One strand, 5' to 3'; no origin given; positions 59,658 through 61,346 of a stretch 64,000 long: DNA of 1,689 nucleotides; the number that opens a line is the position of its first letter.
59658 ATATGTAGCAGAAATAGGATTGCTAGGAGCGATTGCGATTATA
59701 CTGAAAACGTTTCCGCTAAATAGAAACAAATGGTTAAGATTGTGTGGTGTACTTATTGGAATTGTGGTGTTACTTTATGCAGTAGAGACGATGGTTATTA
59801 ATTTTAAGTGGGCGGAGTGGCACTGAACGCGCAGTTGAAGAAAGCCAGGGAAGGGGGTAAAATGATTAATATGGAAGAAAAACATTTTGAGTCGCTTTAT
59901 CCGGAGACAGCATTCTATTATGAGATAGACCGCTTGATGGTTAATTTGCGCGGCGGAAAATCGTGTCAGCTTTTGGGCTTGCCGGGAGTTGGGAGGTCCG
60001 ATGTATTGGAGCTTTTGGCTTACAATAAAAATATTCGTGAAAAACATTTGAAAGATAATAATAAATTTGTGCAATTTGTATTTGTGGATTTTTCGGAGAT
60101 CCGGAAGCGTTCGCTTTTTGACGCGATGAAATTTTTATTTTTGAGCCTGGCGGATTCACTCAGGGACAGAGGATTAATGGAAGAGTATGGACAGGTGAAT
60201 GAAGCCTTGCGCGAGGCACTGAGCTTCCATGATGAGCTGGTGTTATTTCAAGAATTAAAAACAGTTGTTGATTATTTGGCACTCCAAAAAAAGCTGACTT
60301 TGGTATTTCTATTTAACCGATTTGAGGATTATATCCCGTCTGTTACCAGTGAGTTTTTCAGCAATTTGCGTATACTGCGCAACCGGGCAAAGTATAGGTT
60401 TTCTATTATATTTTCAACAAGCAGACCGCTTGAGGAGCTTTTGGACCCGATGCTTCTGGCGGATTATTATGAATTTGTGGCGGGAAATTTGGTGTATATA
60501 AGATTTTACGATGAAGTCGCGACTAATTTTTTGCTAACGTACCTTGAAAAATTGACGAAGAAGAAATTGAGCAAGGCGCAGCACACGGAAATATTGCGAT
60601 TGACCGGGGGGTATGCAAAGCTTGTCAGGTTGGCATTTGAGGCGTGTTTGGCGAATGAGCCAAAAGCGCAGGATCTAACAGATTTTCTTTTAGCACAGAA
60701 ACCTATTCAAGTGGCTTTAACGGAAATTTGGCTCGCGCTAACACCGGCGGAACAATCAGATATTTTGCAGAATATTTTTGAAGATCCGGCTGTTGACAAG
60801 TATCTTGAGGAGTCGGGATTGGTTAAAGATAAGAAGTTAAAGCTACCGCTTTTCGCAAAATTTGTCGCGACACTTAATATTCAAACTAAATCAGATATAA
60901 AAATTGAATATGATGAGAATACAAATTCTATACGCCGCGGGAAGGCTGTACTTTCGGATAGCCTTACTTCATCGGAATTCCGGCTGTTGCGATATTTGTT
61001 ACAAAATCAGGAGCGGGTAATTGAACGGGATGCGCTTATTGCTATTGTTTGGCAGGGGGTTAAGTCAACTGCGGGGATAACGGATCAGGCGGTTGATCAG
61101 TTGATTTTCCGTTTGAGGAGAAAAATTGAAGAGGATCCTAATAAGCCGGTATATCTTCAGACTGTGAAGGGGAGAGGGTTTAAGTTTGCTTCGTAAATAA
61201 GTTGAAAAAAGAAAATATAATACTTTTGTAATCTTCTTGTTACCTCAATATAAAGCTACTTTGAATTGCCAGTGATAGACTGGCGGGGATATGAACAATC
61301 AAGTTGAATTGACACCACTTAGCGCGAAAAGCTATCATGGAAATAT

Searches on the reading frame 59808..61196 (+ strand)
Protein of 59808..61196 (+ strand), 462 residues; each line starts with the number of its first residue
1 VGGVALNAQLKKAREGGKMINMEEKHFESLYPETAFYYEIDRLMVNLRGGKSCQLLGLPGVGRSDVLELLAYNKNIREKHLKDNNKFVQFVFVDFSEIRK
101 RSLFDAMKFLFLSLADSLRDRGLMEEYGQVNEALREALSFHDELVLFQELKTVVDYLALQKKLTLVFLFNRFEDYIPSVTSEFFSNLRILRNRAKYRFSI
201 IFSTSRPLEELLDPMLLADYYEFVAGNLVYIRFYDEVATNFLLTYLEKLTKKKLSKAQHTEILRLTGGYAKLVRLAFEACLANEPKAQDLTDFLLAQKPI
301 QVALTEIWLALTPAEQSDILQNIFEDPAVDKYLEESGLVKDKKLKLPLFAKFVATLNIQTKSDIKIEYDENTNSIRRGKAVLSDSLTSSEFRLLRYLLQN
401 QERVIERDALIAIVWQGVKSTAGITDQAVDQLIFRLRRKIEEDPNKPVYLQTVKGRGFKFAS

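Call 5: search_protein_families(library=ncbifam, proteins=[window:59808-61196:+], max_evalue=1)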
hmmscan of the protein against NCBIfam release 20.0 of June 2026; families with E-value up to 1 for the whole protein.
window:59808-61196:+ (462 aa): 35 families (the best 25 are shown)
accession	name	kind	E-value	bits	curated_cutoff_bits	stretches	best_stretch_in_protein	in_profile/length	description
TIGR02154.1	PhoB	equivalog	8.7e-12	44.8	296.2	1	365-460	136-225/226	phosphate regulon transcriptional regulator PhoB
NF040689.1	MtrAB_MtrA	equivalog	1.6e-11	44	300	1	360-459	125-217/219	MtrAB system response regulator MtrA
NF045944.1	ResRegRpaBCyano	equivalog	2.1e-11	43.6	330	1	366-460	136-227/229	response regulator transcription factor RpaB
NF007005.1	PRK09468.1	equivalog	8.5e-11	41.7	331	1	372-460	148-231/237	osmolarity response regulator transcription factor OmpR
NF040534.1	resp_reg_YycF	equivalog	3.1e-10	39.7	340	1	376-458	149-225/231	response regulator YycF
NF010430.0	PRK13856.1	equivalog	5.8e-10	39.3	344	1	385-460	155-227/241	two-component response regulator VirG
NF053854.1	RespRegPhoBBctds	equivalog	1.2e-09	37.9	270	1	362-460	136-224/225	two-component system response regulator PhoB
NF007540.1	PRK10153.1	equivalog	1.3e-09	37.5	400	1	393-460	36-100/516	lysine decarboxylation/transport transcriptional activator CadC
NF033117.2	vanR_ACDEGLN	exception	2.9e-09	36.8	350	1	378-459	149-224/226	VanR-ABDEGLN family response regulator transcription factor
NF041734.1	resp_reg_RppA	equivalog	2e-08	33.9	250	1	364-461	134-228/229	two-component system response regulator RppA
NF007982.1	PRK10710.1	equivalog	2.1e-08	34.1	380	1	366-460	138-227/235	envelope stress response regulator BaeR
NF008296.0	PRK11083.1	equivalog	4.5e-08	32.8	273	1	364-460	134-225/228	two-component system response regulator CreB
NF007546.0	PRK10161.1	equivalog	8.9e-08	32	471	1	386-461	155-226/229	phosphate response regulator transcription factor PhoB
NF007977.0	PRK10701.1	equivalog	1.1e-07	31.6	330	1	385-461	161-234/241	two-component system response regulator RstA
NF041209.1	resp_regPieR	equivalog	1.3e-07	31.5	450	1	379-461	151-228/231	two component system response regulator PieR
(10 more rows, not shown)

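Call 6: search_protein_families(library=padloc, proteins=[window:59808-61196:+], max_evalue=1)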
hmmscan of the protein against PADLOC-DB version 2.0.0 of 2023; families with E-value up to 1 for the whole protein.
window:59808-61196:+ (462 aa): 0 families
